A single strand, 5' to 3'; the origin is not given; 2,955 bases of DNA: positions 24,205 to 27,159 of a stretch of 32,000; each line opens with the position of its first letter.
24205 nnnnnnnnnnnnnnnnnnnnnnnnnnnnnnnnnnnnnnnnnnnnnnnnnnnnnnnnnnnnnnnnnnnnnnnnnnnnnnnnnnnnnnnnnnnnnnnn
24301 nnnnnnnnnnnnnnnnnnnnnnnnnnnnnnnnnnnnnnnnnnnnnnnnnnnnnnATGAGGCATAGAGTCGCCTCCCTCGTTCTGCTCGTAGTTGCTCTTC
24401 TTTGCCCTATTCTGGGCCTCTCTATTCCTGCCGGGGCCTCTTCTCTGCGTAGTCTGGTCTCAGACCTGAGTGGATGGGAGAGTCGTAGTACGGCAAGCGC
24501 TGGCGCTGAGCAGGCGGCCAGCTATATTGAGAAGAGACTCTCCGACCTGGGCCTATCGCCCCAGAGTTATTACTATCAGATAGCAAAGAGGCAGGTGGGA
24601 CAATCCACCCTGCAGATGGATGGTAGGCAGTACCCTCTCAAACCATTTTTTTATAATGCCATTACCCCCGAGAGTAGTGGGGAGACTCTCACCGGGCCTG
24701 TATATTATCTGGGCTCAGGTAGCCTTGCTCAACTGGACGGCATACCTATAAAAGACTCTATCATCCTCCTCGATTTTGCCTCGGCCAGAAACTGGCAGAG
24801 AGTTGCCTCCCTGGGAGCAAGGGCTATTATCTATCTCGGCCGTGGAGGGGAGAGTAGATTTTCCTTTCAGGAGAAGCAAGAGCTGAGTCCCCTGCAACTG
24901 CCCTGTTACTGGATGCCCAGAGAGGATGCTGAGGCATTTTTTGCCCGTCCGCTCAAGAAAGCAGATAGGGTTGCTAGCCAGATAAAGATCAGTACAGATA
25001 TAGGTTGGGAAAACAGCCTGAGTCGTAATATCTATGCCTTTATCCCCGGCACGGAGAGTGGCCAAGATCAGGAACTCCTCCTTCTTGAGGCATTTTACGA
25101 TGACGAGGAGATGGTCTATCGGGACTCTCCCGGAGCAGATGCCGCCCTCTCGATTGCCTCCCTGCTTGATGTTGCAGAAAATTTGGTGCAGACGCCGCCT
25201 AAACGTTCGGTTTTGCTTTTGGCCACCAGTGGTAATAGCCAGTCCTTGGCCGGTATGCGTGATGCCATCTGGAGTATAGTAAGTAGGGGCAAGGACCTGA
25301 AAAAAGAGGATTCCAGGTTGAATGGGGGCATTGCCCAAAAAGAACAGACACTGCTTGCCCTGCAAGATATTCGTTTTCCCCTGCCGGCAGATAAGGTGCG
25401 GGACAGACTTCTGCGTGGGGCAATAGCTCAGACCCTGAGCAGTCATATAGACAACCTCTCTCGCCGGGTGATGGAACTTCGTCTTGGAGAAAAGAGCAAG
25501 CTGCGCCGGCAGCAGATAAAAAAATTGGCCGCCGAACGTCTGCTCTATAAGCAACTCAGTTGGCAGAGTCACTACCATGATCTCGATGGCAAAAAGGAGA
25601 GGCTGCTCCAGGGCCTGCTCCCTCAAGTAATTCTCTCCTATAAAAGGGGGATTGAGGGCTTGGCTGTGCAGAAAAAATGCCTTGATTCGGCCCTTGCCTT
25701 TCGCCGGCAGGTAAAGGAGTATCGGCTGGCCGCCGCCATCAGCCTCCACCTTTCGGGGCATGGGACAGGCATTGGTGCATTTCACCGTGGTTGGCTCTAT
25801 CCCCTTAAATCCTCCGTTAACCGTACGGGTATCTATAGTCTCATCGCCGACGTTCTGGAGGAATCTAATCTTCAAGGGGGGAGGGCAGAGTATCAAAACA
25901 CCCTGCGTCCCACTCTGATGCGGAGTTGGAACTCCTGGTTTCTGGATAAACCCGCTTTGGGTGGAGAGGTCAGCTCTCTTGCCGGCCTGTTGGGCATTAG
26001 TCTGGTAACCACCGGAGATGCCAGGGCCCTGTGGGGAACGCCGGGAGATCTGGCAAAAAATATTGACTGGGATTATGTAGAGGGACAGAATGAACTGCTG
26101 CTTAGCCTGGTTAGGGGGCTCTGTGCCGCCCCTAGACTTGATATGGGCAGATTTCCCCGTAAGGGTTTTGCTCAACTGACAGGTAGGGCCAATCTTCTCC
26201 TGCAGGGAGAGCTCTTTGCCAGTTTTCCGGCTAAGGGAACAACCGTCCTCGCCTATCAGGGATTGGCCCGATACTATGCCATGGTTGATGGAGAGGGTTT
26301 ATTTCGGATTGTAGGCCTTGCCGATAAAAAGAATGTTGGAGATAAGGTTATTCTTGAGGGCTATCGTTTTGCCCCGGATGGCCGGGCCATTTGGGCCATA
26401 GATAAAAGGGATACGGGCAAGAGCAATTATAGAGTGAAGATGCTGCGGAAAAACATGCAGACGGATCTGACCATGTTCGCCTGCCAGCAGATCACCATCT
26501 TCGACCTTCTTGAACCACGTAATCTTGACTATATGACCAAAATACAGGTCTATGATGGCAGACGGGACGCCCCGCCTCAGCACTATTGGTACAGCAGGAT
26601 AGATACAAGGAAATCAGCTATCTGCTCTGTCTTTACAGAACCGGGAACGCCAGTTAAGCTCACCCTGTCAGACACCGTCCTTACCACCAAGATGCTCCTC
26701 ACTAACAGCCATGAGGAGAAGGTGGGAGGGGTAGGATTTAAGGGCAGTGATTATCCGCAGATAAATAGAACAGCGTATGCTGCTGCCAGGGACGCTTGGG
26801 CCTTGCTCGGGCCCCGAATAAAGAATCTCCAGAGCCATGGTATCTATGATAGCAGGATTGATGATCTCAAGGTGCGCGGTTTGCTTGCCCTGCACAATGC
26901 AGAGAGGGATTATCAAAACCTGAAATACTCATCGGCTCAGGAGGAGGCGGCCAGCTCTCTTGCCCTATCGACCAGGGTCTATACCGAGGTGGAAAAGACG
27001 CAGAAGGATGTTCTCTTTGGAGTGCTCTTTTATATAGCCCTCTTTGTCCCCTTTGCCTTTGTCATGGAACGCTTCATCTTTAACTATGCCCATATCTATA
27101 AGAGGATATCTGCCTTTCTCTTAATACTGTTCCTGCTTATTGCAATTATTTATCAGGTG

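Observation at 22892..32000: FtsX/MacB-type ABC module with an effector-like ectodomain fused to one permease half, plus two orphan giant membrane proteins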

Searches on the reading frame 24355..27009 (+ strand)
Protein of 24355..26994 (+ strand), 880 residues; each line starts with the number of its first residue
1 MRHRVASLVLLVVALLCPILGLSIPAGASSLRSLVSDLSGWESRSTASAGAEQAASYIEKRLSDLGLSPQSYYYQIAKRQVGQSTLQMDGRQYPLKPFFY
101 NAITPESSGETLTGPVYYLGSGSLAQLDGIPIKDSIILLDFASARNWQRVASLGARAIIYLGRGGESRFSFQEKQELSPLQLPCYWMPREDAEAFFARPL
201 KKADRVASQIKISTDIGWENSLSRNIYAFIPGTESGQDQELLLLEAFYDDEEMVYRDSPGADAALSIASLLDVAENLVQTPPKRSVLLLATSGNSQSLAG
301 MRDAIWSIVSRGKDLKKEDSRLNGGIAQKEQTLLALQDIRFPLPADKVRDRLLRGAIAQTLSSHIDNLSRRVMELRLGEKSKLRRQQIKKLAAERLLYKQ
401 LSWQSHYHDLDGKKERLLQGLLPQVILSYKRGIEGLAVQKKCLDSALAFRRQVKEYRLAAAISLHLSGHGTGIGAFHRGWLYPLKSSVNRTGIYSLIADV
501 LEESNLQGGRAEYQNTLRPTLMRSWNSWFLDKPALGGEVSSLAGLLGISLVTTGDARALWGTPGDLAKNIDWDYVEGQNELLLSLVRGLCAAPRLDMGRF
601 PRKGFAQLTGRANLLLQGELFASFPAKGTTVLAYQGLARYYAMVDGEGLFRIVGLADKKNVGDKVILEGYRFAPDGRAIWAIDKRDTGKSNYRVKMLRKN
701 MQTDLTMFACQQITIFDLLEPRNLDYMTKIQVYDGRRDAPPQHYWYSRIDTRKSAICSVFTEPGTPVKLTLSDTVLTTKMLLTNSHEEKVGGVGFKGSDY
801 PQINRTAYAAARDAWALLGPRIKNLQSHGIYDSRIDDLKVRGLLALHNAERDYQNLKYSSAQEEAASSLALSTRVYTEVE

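Call 10: search_protein_families(library=pfam, proteins=[window:24355-26994:+], max_evalue=1)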
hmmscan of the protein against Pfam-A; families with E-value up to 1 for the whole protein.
window:24355-26994:+ (880 aa): 1 family
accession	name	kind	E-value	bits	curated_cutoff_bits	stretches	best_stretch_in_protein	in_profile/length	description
PF04389.22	Peptidase_M28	-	4.9e-05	23.6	21.3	1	225-300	1-72/193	Peptidase family M28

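Call 42: predict_structure(alignment_id=A4)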
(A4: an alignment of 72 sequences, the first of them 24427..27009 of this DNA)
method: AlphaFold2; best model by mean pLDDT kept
length: 861 residues; sequences in the alignment: 72
mean_pLDDT: 92.1   pTM: 0.90
mean pLDDT of the five models: 92.1, 90.9, 90.3, 89.9, 89.7
residues with pLDDT >= 90: 712; 70-90: 125; 50-70: 17; < 50: 7
segments of 3 or more residues with pLDDT < 50: 1-4, 750-752
pLDDT, mean of each block of 10 residues (from residue 1): 66 91 94 97 98 94 95 94 88 94 93 96 93 94 92 92 96 92 96 95 97 95 95 93 97 96 97 96 95 96 96 91 92 92 89 80 92 93 91 94 95 97 97 97 94 93 92 96 84 80 85 97 96 93 94 95 96 94 97 89 96 94 96 95 95 94 95 96 95 79 78 91 75 91 81 74 86 89 92 92 93 96 97 95 92 90 83
secondary structure, 60 per line:
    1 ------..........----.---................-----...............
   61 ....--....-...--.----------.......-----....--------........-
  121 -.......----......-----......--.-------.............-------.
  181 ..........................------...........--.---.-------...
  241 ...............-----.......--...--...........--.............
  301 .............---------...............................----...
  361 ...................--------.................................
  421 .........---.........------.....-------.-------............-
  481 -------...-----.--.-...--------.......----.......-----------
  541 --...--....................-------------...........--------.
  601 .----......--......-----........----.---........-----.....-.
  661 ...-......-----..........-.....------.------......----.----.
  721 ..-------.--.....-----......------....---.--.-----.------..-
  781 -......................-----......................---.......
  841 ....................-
elements in order (helices of 4 or more, strands of 3 or more residues): H7-16 H25-40 E46-64 E67-70 E72-74 E88-94 H100-103 E112-116 H122-128 E133-138 H144-149 E160-164 H165-172 E180-206 E216-223 H238-255 E261-267 H275-285 H288-313 H323-353 H358-379 H388-429 E433-441 E448-452 H468-479 E488-490 H512-518 E523-529 H548-567 E581-591 E606-611 E614-619 E625-632 E641-648 E654-658 H660-663 H665-668 E676-685 E687-691 E705-710 E720-722 E733-737 E743-748 E755-758 H782-803 H809-830 H834-860

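Call 45: fold_search(model_id=the predicted structure, library=pdb)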
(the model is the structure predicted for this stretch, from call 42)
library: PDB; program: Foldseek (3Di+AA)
matches with E <= 10: 582; with E <= 0.001: 118
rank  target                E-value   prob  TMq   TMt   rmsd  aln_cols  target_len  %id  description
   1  2ek8                  3.7e-20  1.00  0.26  0.50  13.2       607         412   12  Aminopeptidase from Aneurinibacillus sp. strain AM-1 (released 2008-03-25)
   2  6hc6_A                2.0e-18  1.00  0.29  0.53  12.4       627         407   13  The structure of BSAP, a zinc aminopeptidase from Bacillus subtilis (released 2019-08-28)
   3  6hc6_C                3.5e-18  1.00  0.29  0.55  12.8       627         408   13  The structure of BSAP, a zinc aminopeptidase from Bacillus subtilis (released 2019-08-28)
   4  6hc7_A                8.7e-18  1.00  0.29  0.53  11.9       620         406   14  The crystal structure of BSAP, a zinc aminopeptidase from Bacillus subtilis (medium resolution) (released 2019-08-28)
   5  8acg_C                4.4e-17  1.00  0.28  0.47  13.0       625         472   12  Structure of Pseudomonas aeruginosa aminopeptidase, PaAP_T E340A mutant (released 2023-07-12)
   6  8acr                  6.8e-17  1.00  0.26  0.43  13.0       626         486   12  Structure of Pseudomonas aeruginosa aminopeptidase, PaAP (released 2023-07-12)
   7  8acg_D                2.0e-16  1.00  0.27  0.46  13.6       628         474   12  Structure of Pseudomonas aeruginosa aminopeptidase, PaAP_T E340A mutant (released 2023-07-12)
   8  8ac7_A                2.6e-16  1.00  0.26  0.44  12.7       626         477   12  Structure of Pseudomonas aeruginosa aminopeptidase, PaAP (released 2023-07-12)
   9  8acg_E                2.9e-16  1.00  0.27  0.45  12.7       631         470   12  Structure of Pseudomonas aeruginosa aminopeptidase, PaAP_T E340A mutant (released 2023-07-12)
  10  8ack_A                3.4e-16  1.00  0.27  0.48  12.2       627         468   11  Structure of Pseudomonas aeruginosa aminopeptidase, PaAP (released 2023-07-12)
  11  6wrw_B                3.6e-16  1.00  0.27  0.34  12.8       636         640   13  Crystal structure of computationally designed protein 2DS25.5 in complex with the human Transferrin receptor ectodomai (released 2021-04-28)
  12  8acg_A                4.0e-16  1.00  0.28  0.48  13.7       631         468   12  Structure of Pseudomonas aeruginosa aminopeptidase, PaAP_T E340A mutant (released 2023-07-12)
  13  6wrv_E                4.5e-16  1.00  0.27  0.34  12.7       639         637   12  Crystal structure of computationally designed protein 3DS18 in complex with the human Transferrin receptor ectodomain (released 2021-04-28)
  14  8acg_B                5.0e-16  1.00  0.28  0.48  12.8       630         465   12  Structure of Pseudomonas aeruginosa aminopeptidase, PaAP_T E340A mutant (released 2023-07-12)
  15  6okd_B                6.9e-16  1.00  0.29  0.38   9.2       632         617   11  Crystal Structure of human transferrin receptor in complex with a cystine-dense peptide (released 2020-04-15)
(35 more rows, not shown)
